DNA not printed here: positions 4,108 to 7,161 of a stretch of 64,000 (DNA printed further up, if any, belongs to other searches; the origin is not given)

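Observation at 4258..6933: Unusual fusion enzyme: CCR-like enoyl reductase + partial second MDR half + enoyl-CoA hydratase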

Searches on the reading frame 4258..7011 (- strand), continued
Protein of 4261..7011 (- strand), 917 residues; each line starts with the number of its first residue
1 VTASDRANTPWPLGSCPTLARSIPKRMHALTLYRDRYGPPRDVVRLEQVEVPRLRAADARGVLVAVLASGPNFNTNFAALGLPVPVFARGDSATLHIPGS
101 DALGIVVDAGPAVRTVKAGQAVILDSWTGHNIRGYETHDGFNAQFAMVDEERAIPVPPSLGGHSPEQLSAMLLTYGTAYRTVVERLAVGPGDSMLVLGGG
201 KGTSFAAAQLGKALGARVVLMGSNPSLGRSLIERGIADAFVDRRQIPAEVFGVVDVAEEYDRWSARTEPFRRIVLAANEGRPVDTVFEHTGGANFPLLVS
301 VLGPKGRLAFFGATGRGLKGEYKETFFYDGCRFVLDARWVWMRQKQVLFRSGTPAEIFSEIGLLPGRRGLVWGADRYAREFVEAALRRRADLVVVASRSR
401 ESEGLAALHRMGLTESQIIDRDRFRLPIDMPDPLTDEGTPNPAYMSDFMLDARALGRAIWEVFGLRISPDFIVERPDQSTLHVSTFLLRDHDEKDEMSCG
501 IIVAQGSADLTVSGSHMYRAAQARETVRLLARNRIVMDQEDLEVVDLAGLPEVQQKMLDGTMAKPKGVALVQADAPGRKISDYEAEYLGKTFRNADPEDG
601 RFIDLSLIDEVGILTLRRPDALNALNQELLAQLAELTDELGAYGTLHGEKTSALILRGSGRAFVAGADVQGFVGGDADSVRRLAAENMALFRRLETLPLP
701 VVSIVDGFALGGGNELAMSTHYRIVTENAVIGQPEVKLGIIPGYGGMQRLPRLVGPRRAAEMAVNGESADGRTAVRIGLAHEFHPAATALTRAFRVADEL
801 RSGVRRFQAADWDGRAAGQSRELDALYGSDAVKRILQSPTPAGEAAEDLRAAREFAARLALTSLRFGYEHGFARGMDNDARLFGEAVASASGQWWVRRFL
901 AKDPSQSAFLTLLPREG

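Call 77: find_encoding_contigs(protein=P0349, flank=10000, max_places=1)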
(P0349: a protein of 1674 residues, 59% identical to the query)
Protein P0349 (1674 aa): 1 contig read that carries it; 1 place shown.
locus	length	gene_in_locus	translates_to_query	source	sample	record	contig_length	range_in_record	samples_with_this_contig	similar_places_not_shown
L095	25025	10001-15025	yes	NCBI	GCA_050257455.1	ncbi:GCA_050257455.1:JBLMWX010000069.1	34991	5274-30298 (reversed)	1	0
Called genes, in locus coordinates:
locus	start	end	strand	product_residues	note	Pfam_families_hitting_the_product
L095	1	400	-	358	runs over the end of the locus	PF04551:GcpE, PF26540:GcpE_C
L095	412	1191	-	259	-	PF02146:SIR2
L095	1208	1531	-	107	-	PF14864:Alkyl_sulf_C (weak), PF02036:SCP2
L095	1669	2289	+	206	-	PF01121:CoaE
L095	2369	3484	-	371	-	PF05222:AlaDh_PNT_N, PF01262:AlaDh_PNT_C, PF01488:Shikimate_DH (weak), PF02826:2-Hacid_dh_C (weak), PF03446:NAD_binding_2 (weak)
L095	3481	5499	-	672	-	PF02629:CoA_binding, PF13380:CoA_binding_2, PF13607:Succ_CoA_lig, PF19045:Ligase_CoA_2, PF13549:ATP-grasp_5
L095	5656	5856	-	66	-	PF00313:CSD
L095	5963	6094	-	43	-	-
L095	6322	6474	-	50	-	-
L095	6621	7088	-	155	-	PF03061:4HBT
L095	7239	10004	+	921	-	PF08240:ADH_N (weak), PF00107:ADH_zinc_N (weak), PF00378:ECH_1, PF16113:ECH_2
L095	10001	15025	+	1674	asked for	PF00106:adh_short, PF01370:Epimerase (faint), PF08659:KR (weak), PF13561:adh_short_C2, PF00106:adh_short, PF08659:KR, PF13561:adh_short_C2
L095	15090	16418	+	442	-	PF01654:Cyt_bd_oxida_I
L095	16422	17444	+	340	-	PF02322:Cyt_bd_oxida_II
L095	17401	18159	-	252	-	PF00005:ABC_tran, PF02463:SMC_N (faint), PF13304:AAA_21 (weak)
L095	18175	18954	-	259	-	PF00005:ABC_tran, PF13304:AAA_21 (faint), PF12399:BCA_ABC_TP_C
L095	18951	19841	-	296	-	PF02653:BPD_transp_2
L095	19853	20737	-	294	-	PF02653:BPD_transp_2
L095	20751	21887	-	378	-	PF13433:Peripla_BP_5, PF13458:Peripla_BP_6, PF01094:ANF_receptor, PF13433:Peripla_BP_5 (weak)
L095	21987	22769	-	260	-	PF01738:DLH, PF00326:Peptidase_S9 (faint)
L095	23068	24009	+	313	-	PF01266:DAO (faint), PF03486:HI0933_like (faint), PF07992:Pyr_redox_2, PF13738:Pyr_redox_3, PF00070:Pyr_redox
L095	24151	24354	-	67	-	PF00313:CSD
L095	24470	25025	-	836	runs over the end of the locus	PF20437:LonC_helical, PF13654:AAA_32, PF20436:LonB_AAA-LID, PF05362:Lon_C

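Call 80: list_cluster_members(proteins=[P0001, P0005, P0021, P0098, P0340, P0283, P0147, P0155])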
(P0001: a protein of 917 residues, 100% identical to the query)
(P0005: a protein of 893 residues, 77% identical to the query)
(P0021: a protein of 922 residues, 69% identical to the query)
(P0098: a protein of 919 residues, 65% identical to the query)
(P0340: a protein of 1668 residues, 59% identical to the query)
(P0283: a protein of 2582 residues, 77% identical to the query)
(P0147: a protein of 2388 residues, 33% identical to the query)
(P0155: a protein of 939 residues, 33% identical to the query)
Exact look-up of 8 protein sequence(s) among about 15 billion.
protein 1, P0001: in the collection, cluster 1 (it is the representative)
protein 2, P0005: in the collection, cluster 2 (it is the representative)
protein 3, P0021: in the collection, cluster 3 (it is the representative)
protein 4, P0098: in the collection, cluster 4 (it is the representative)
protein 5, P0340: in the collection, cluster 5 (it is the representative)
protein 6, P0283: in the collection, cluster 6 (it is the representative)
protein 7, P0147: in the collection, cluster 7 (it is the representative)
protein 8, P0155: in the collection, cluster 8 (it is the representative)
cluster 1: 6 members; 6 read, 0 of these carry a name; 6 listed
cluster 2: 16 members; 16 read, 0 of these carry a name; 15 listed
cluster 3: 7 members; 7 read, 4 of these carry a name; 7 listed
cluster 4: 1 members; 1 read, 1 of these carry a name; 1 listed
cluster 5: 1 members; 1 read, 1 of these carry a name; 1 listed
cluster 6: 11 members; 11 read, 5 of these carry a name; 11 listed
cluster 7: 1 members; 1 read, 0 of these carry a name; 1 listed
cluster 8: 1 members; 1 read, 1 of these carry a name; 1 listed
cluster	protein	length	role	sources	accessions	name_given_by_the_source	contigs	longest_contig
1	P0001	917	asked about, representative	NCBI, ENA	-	-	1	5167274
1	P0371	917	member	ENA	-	-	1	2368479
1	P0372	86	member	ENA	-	-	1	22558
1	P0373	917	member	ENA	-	-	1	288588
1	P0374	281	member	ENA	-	-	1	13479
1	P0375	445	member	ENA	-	-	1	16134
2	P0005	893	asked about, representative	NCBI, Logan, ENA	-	-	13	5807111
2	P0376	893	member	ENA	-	-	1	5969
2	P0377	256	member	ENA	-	-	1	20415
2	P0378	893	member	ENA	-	-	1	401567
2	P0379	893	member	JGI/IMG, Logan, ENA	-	-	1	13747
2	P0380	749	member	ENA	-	-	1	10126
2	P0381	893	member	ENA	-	-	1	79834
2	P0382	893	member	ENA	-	-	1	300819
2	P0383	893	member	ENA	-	-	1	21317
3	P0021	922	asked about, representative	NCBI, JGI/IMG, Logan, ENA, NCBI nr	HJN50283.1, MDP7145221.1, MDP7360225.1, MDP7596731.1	MAG: enoyl-CoA hydratase-related protein [Pseudomonadales bacterium] | enoyl-CoA hydratase-related protein [Pseudomonadales bacterium]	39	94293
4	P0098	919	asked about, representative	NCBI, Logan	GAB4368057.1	MAG: hypothetical protein Kow00128_13080 [Deltaproteobacteria bacterium]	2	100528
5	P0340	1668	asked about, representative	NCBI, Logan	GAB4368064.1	MAG: hypothetical protein Kow00128_13090 [Deltaproteobacteria bacterium]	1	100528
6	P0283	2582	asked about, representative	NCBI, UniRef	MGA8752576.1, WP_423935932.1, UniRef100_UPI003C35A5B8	SDR family NAD(P)-dependent oxidoreductase [Candidatus Deferrimicrobium sp.] | SDR family NAD(P)-dependent oxidoreductase n=1 Tax=Candidatus Deferrimicrobium sp. ...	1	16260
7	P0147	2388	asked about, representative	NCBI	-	-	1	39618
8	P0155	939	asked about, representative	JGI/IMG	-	acrylyl-CoA reductase (NADPH)/3-hydroxypropionyl-CoA dehydratase/3-hydroxypropionyl-CoA ...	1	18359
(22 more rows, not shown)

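Call 86: search_solved_structures(query=L089:12824-13141:+, max_evalue=1, show_alignments=1)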
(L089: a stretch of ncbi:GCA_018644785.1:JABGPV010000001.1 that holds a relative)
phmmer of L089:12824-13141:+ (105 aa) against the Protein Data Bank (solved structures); distinct sequences matched with E-value up to 1: 48.
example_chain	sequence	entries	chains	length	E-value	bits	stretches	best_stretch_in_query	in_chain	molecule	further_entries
6orm_A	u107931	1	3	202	3.6e-09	39.7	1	18-99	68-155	Peruvianin-I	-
2et7_A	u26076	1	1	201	5.2e-08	36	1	18-99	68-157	Oxalate oxidase 1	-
1fi2_A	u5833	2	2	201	5.3e-08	36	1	18-99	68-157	OXALATE OXIDASE | Oxalate oxidase 1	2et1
2ete_A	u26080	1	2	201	5.3e-08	36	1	18-99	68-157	Oxalate oxidase 1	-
4e2g_A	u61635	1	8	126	2.3e-07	33.9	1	19-96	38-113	Cupin 2 conserved barrel domain protein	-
8hfb_A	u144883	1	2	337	2.9e-07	33.6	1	32-81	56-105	Quercetin 2,3-dioxygenase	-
2vqa_A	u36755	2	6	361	4.2e-07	33.1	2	23-96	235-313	SLL1358 PROTEIN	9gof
1y3t_A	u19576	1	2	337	5.1e-06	29.6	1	32-81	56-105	Hypothetical protein yxaG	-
2h0v_A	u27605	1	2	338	5.2e-06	29.6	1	32-81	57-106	Quercetin 2,3-dioxygenase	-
3d82_A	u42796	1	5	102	1.4e-05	28.2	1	37-81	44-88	Cupin 2, conserved barrel domain protein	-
1v70_A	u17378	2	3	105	1.6e-05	28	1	28-94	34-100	probable antibiotics synthesis protein | hypothetical protein TTHA0104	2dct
1yhf_A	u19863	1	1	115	0.00014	24.9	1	25-91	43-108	hypothetical protein SPy1581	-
4mv2_A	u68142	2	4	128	0.0011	22.1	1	26-85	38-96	plu4264 | plu4264 protein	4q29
4met_A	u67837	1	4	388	0.0018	21.4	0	24-93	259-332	Oxalate decarboxylase OxdC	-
3i7d_A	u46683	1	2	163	0.0026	20.9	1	12-92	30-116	sugar phosphate isomerase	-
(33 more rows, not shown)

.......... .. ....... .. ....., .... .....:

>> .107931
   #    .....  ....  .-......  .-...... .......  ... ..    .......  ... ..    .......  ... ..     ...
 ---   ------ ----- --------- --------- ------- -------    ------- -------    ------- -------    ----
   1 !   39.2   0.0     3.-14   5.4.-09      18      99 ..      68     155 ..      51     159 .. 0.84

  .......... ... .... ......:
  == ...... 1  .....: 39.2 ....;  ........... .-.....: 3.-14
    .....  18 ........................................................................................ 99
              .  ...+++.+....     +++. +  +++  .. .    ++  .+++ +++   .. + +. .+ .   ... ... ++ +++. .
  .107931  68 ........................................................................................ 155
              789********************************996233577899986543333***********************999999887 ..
